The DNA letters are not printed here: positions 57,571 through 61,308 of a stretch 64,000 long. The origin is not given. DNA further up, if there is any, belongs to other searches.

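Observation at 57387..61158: Giant three-module nuclease/exonuclease/helicase protein with an overlapping small partner gene: candidate stand-alone defence or DNA-processing system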

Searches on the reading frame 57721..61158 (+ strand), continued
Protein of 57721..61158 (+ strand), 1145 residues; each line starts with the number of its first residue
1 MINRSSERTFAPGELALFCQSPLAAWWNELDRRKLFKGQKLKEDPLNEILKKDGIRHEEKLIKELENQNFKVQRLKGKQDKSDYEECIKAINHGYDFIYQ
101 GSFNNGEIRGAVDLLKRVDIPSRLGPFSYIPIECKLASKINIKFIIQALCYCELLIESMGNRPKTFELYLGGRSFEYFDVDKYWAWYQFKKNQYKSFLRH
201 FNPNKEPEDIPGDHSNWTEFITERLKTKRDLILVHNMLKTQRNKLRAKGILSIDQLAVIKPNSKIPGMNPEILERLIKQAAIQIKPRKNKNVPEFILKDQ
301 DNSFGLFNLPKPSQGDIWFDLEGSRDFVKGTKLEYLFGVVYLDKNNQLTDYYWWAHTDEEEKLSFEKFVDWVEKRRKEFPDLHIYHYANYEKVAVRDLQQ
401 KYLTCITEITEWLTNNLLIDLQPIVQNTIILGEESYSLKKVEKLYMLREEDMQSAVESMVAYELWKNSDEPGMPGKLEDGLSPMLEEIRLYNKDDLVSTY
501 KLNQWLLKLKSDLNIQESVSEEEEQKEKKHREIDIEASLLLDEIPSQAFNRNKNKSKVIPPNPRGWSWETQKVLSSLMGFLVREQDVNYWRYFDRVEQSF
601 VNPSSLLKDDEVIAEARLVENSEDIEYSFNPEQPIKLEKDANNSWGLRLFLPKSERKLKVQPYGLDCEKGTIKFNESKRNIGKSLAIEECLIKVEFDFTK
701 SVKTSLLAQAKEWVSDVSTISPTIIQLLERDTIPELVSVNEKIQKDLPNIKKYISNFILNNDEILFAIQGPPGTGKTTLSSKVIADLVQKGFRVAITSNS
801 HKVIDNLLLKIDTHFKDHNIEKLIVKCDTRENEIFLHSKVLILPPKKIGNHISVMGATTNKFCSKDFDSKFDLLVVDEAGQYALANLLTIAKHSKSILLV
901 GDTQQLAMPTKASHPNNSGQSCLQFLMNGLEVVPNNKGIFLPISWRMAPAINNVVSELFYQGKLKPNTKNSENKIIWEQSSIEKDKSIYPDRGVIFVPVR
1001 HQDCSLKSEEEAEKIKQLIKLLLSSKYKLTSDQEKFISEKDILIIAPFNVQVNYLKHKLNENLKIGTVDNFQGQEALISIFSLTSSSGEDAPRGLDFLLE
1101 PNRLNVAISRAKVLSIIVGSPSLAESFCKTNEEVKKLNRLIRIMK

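Call 19: find_related_loci(query=A3, collection=genome_contigs, flank=6000)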
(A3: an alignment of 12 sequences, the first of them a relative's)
Query A3 (1145 aa) in genome_contigs; peptide patterns used: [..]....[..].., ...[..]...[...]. (x = any residue, [..] = any of these).
600 stretches matched a pattern (row limit reached: there are more); 586 encode a relative of the query (tblastn E <= 1e-3); the best 80 are kept; 80 distinct loci.
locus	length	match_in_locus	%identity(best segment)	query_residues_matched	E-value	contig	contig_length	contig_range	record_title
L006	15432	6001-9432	91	1-1144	0e+0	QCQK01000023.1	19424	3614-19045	Prochlorococcus sp. AG-449-J16 Ga0171989_123, whole genome shotgun sequence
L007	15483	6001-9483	44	12-1143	0e+0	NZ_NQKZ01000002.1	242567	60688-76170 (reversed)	Synechococcus sp. 8F6 NODE_22+_length_242567_cov_14.9625, whole genome shotgun sequence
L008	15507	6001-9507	43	6-1145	0e+0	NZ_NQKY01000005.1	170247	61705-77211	Synechococcus sp. BO 8801 NODE_8+_length_170247_cov_21.49, whole genome shotgun sequence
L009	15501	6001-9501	43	8-1145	0e+0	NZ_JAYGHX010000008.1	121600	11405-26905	Cyanobium gracile UHCC 0139 00008121600, whole genome shotgun sequence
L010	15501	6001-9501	43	8-1145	0e+0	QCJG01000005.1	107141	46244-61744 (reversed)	Prochlorococcus sp. AG-409-A10 Ga0171868_105, whole genome shotgun sequence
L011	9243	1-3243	44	90-1144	0e+0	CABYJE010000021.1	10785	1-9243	MAG: uncultured Prochlorococcus sp. isolate AG-894-F05 genome assembly, contig: AG-894-F05_NODE_21, whole genome shotgun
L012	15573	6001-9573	40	6-1145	0e+0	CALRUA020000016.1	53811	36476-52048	MAG: Cyanobium sp. NIES-981 isolate JJ-M10A2-106-11-m2-bin90 genome assembly, contig: VK-K52-K222-C79, whole genome shot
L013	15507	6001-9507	44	5-1144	0e+0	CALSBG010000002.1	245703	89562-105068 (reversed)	MAG: Synechococcus sp. UW140 isolate JJ-MO2C5C5-342-1-mx-bin693 genome assembly, contig: JJ-MO2C5C5-342-C16, whole genom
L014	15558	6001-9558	38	7-1144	0e+0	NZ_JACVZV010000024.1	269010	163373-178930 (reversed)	MAG: Vulcanococcus sp. Clear-D1 NODE_43_length_269010_cov_92.070183, whole genome shotgun sequence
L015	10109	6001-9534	40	8-1144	0e+0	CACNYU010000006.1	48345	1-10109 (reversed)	MAG: uncultured Prochlorococcus sp. isolate AH-287-J03 genome assembly, contig: AH-287-J03_NODE_6, whole genome shotgun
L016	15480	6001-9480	38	7-1144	0e+0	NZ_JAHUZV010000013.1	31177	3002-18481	MAG: Vulcanococcus sp. isolate Con.Enr.2019-1 k141_5698, whole genome shotgun sequence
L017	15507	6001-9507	43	6-1145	0e+0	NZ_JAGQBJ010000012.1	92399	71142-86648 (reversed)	Cyanobium sp. Morenito 9A2 Morenito-9A2-C12, whole genome shotgun sequence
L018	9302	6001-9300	37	8-1066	0e+0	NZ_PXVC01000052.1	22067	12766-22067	Synechococcus lacustris str. Tous CaSynechococcuslacustrisTous-C52, whole genome shotgun sequence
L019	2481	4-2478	41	197-996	0e+0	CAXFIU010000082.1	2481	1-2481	MAG TPA_asm: uncultured Candidatus Poseidoniales archaeon isolate ERR599081_maxbin2_15 genome assembly, contig: ERZ84128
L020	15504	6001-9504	43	7-1145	0e+0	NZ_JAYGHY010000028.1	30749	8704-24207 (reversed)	Cyanobium gracile UHCC 0281 NODE_44_length_30749_cov_19.346973, whole genome shotgun sequence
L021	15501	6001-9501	43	8-1145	0e+0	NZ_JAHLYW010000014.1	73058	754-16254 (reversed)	Synechococcus sp. CS-1325 k141_6410, whole genome shotgun sequence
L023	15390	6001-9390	32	10-1145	1e-173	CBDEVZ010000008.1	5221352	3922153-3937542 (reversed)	MAG: uncultured Candidatus Binatia bacterium isolate 77b99e23-3f9f-49a3-a4d3-93b2c3db3d2d genome assembly, contig: conti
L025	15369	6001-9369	33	1-1145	3e-166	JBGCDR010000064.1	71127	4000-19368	MAG: Oligoflexales bacterium isolate SGMAG-68 contig64, whole genome shotgun sequence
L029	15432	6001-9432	31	10-1145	6e-163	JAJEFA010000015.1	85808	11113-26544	MAG: Candidatus Binatia bacterium isolate p16x34bins.64 k141_223192, whole genome shotgun sequence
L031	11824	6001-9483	32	9-1145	7e-163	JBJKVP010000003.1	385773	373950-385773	MAG: Dehalococcoidia bacterium isolate LRMED-148 Dehalococcoidia-LRMED-148-C2, whole genome shotgun sequence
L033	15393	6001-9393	32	1-1145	3e-162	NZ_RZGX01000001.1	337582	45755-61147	Legionella qingyii strain km489 contigs1, whole genome shotgun sequence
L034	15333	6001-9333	32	10-1145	5e-162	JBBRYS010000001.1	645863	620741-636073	MAG: Pyrinomonadales bacterium isolate La5_metabat2.134 La5_metabat2.134_K_948438_L_645863_cov_27.1151, whole genome sho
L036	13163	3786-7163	31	5-1145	1e-160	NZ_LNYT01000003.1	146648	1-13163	Legionella rubrilucens strain WA-270A-C2 Lrub_ctg003, whole genome shotgun sequence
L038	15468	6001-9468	30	1-1145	2e-160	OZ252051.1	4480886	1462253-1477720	MAG: uncultured Candidatus Binatia bacterium isolate b4184f84-54dd-4777-b1f7-7d436cdf621f genome assembly, chromosome: 1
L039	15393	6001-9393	31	1-1145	2e-160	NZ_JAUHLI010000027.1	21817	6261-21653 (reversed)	Alkalimonas cellulosilytica strain MEB108 27, whole genome shotgun sequence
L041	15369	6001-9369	32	9-1145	1e-159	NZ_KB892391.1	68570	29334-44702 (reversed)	Legionella shakespearei DSM 23087 B094DRAFT_scaffold_18.19, whole genome shotgun sequence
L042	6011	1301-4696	30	1-1145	4e-161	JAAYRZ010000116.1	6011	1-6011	MAG: Alcaligenaceae bacterium isolate AS23ysBPME_27 84067_AS23, whole genome shotgun sequence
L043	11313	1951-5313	32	10-1145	3e-159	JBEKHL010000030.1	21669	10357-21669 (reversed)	MAG: Gammaproteobacteria bacterium isolate SPRUCE 276 SPRUCE_276_30, whole genome shotgun sequence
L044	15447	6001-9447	30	9-1145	1e-158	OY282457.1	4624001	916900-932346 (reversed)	MAG: uncultured Candidatus Binatia bacterium genome assembly, chromosome: 1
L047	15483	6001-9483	31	10-1145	1e-160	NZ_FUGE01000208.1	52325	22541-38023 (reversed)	Psychrobacter piechaudii isolate Psychrobacter_piechaudii, whole genome shotgun sequence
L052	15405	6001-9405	30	10-1145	7e-157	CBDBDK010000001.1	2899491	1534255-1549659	MAG: uncultured Candidatus Binatia bacterium isolate 2c216906-a703-41c5-82d5-ef5894461506 genome assembly, contig: conti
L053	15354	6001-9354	31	10-1144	1e-156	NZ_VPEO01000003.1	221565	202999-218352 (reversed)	Acinetobacter sp. YH16052 NODE_3_length_221565_cov_28.352076, whole genome shotgun sequence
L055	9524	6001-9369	30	10-1145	1e-155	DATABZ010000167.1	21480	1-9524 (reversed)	MAG TPA_asm: Gemmatimonadales bacterium isolate SMAG_U6711 k141_1148211, whole genome shotgun sequence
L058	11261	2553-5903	31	1-1144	3e-154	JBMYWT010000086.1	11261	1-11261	MAG: Maricaulaceae bacterium isolate ME_XS_2210_bin_39 ME_XS_2210_bin_39_85, whole genome shotgun sequence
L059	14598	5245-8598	31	10-1144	8e-154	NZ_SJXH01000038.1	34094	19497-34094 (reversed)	Acinetobacter sp. ANC 4862 Contig38, whole genome shotgun sequence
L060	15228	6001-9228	30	48-1140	2e-153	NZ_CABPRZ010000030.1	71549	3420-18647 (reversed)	Pandoraea terrae strain LMG 30175, whole genome shotgun sequence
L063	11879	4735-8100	31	10-1145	3e-153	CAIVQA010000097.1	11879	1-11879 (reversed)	MAG: uncultured Francisellaceae bacterium isolate AlinenLipids_bin-3321 genome assembly, contig: bin-3321:097/115, whole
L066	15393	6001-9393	32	1-1145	5e-151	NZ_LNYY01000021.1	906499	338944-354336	Legionella steelei strain IMVS3376 Lste_ctg021, whole genome shotgun sequence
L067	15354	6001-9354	31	10-1144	8e-151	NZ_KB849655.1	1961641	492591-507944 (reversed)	Acinetobacter junii CIP 64.5 acLZZ-supercont1.3, whole genome shotgun sequence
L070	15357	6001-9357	32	10-1138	6e-150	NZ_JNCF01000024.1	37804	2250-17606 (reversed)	Legionella norrlandica strain LEGN contig_9, whole genome shotgun sequence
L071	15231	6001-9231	31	47-1145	1e-149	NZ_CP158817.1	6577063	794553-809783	Pseudomonas putida strain PSE7 chromosome, complete genome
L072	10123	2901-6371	31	10-1143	1e-149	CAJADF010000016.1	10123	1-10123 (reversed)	MAG: uncultured Methylococcaceae bacterium isolate A-3_bin-273 genome assembly, contig: bin-273:016/134, whole genome sh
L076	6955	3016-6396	31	1-1145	2e-149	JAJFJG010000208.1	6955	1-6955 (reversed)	MAG: Nitrosomonas sp. isolate OFTM113 OFTM113_207, whole genome shotgun sequence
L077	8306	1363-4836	31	10-1143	8e-149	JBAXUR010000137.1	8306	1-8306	MAG: Methylococcaceae bacterium isolate ELA666 MAG666_137, whole genome shotgun sequence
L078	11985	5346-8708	30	1-1145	5e-148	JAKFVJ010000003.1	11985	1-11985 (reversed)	MAG: Candidatus Obscuribacterales bacterium isolate D3_Bin_14 D3_0001437, whole genome shotgun sequence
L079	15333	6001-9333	31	7-1145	6e-148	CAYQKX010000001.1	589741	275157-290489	MAG TPA_asm: uncultured Candidatus Obscuribacterales bacterium isolate SRP287051_co1_96 genome assembly, contig: NODE_10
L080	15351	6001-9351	31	10-1145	3e-148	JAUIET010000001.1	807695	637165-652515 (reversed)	MAG: Gammaproteobacteria bacterium isolate 8_bin.44 NODE_7_length_807695_cov_3.820011, whole genome shotgun sequence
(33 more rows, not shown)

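Call 20: find_related_loci(query=A3, collection=viral_contigs, flank=6000)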
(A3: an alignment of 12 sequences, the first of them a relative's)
Query A3 (1145 aa) in viral_contigs; peptide patterns used: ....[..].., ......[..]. (x = any residue, [..] = any of these).
8 stretches matched a pattern; 1 encode a relative of the query (tblastn E <= 1e-3); 1 distinct loci.
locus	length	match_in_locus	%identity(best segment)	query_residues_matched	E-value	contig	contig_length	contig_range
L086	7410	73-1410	27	129-595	2e-44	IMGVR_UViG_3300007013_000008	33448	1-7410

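Call 49: search_protein_families(library=pfam, proteins=[L053:9386-11527:+, L053:11542-12876:+, L060:4834-5799:+, L007:3558-4265:+, L007:2363-3613:+, L023:5363-5953:+, L004:4061-6166:+, L012:10772-11953:+, L012:11960-14677:+, L043:6813-9926:-], max_evalue=0.0001)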
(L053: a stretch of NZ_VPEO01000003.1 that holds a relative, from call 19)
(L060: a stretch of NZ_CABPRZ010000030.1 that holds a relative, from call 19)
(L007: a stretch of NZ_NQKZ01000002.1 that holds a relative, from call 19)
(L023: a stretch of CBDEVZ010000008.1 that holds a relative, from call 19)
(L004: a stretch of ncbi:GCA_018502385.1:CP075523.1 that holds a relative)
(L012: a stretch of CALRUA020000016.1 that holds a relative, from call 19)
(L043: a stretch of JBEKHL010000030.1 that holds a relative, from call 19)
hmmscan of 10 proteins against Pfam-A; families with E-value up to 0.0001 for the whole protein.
L053:9386-11527:+ (713 aa): 1 family
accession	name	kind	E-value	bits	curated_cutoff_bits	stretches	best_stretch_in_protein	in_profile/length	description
PF07728.20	AAA_5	-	7.9e-12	45.8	22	1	455-548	59-139/139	AAA domain (dynein-related subfamily)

L053:11542-12876:+ (444 aa): 1 family
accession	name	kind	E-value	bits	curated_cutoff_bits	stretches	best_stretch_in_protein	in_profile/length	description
PF10117.15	McrBC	-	3.6e-95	319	23.9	1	60-391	1-318/318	McrBC 5-methylcytosine restriction system component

L060:4834-5799:+ (321 aa): 2 families
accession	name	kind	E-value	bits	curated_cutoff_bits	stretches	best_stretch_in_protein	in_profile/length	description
PF13280.12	WYL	-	1.1e-19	70.7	21.8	1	144-211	2-69/70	WYL domain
PF25583.1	WCX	-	4.6e-12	46.6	23.9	1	242-318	3-76/76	WCX domain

L007:3558-4265:+ (235 aa): 1 family
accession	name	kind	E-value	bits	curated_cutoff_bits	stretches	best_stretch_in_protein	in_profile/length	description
PF00149.33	Metallophos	-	5.4e-13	50.2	21.5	1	23-192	2-156/191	Calcineurin-like phosphoesterase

L007:2363-3613:+ (416 aa): 3 families
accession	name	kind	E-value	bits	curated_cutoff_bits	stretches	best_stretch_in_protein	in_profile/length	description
PF00092.34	VWA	-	1.9e-14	54.7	23.8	1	45-213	1-172/174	von Willebrand factor type A domain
PF13519.12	VWA_2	-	4.1e-10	40.7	27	1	47-150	2-107/107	von Willebrand factor type A domain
PF13768.12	VWA_3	-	2.6e-07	31.3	27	1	45-200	2-153/155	von Willebrand factor type A domain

L023:5363-5953:+ (196 aa): 0 families

L004:4061-6166:+ (701 aa): 2 families
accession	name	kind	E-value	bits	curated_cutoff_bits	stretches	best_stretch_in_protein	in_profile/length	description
PF13671.12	AAA_33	-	5.6e-19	69.3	27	1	12-139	2-139/143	AAA domain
PF25583.1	WCX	-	7.4e-05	23.5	23.9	1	655-690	39-74/76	WCX domain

L012:10772-11953:+ (393 aa): 1 family
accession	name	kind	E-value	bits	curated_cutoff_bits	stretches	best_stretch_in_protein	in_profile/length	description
PF00149.33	Metallophos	-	1.7e-13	51.9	21.5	1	1-211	1-190/191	Calcineurin-like phosphoesterase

L012:11960-14677:+ (905 aa): 5 families
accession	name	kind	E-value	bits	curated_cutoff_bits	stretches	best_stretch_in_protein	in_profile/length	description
PF13476.12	AAA_23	-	3.4e-11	44.6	27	1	7-315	3-197/201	AAA domain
PF02463.25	SMC_N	-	2.2e-09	37.5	40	0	636-891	57-201/220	RecF/RecN/SMC N terminal domain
PF13175.12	AAA_15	-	1.4e-06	28.6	32.1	1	1-44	1-44/374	AAA ATPase domain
PF13555.12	AAA_29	-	4.8e-05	23.5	27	0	15-47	13-46/61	P-loop containing region of AAA domain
PF13514.12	AAA_27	-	9e-05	22.6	22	1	16-48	16-51/206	AAA domain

L043:6813-9926:- (1037 aa): 5 families
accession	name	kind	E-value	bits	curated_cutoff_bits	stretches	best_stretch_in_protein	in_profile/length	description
PF11867.13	T1RH-like_C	-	6.6e-124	414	26.8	1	712-1034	2-328/329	Type I restriction enzyme HindI endonuclease subunit-like, C-terminal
PF18766.7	SWI2_SNF2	-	7.3e-78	261.7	26.7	1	275-526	1-220/221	SWI2/SNF2 ATPase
PF04313.20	HSDR_N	-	1.9e-49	168.6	25.1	1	10-213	2-194/198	Type I restriction enzyme R protein N terminus (HSDR_N)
PF22679.2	T1R_D3-like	-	1.4e-22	81.2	27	1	623-694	83-156/158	Type I restriction enzyme subunit R domain 3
PF04851.21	ResIII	-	8e-17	62.1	22.5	1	275-459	7-163/164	Type III restriction enzyme, res subunit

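Call 62: search_protein_families(library=pfam, proteins=[L001:6212-6577:+, L001:6564-7310:+, L001:11626-12723:-, L001:13445-14794:-], max_evalue=0.001)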
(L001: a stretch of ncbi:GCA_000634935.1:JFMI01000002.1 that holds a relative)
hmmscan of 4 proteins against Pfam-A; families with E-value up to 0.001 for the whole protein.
L001:6212-6577:+ (121 aa): 0 families

L001:6564-7310:+ (248 aa): 8 families
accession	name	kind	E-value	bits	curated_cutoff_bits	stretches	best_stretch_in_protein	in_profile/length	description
PF07719.23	TPR_2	-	2e-10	40.4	27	0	52-70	16-34/34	Tetratricopeptide repeat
PF13414.12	TPR_11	-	4.3e-10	39.6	26.8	2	85-119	8-42/42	TPR repeat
PF00515.34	TPR_1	-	2.1e-09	37.2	27.8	1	51-70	15-34/34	Tetratricopeptide repeat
PF13431.12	TPR_17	-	3.7e-09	36.6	24.4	0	59-87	1-29/34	Tetratricopeptide repeat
PF13181.12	TPR_8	-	3.5e-07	30.3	25.7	0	44-70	8-34/34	Tetratricopeptide repeat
PF13371.12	TPR_9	-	5.7e-07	29.9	35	1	51-108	9-66/73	Tetratricopeptide repeat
PF13432.12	TPR_16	-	4.6e-05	24.2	32.7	0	52-104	12-64/65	Tetratricopeptide repeat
PF01239.28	PPTA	-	0.00071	19.6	29.5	0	56-79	4-27/32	Protein prenyltransferase alpha subunit repeat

L001:11626-12723:- (365 aa): 4 families
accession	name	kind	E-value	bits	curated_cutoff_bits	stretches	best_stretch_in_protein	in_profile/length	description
PF13481.12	AAA_25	-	8.7e-19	68.3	27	1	45-211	12-194/195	AAA domain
PF13479.12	AAA_24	-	3.5e-05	24.2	27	0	68-170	4-76/195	AAA domain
PF03796.21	DnaB_C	-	0.00017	21.5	27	0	66-209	19-180/255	DnaB-like helicase C terminal domain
PF06745.19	ATPase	-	0.00057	19.8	26.6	0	65-179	18-141/231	KaiC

L001:13445-14794:- (449 aa): 0 families

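Call 68: search_dna_similar(query=window:57721-61158:+, collection=phages, mode=protein, max_rows=15)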
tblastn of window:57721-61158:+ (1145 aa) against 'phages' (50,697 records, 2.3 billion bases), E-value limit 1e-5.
Records with a match: 1; places in all: 1; records where one place covers at least 80% of the query: 0.
Best place of each record, by identity: <60% 1.
By first word of the organism name: Bacteriophage 1.
By host as written in the record: - 1.
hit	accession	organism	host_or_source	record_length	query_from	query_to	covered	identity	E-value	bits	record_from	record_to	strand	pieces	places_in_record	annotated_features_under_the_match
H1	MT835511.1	Bacteriophage sp.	human fecal samples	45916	677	1111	38%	23.4%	5e-8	64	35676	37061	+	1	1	record has no annotation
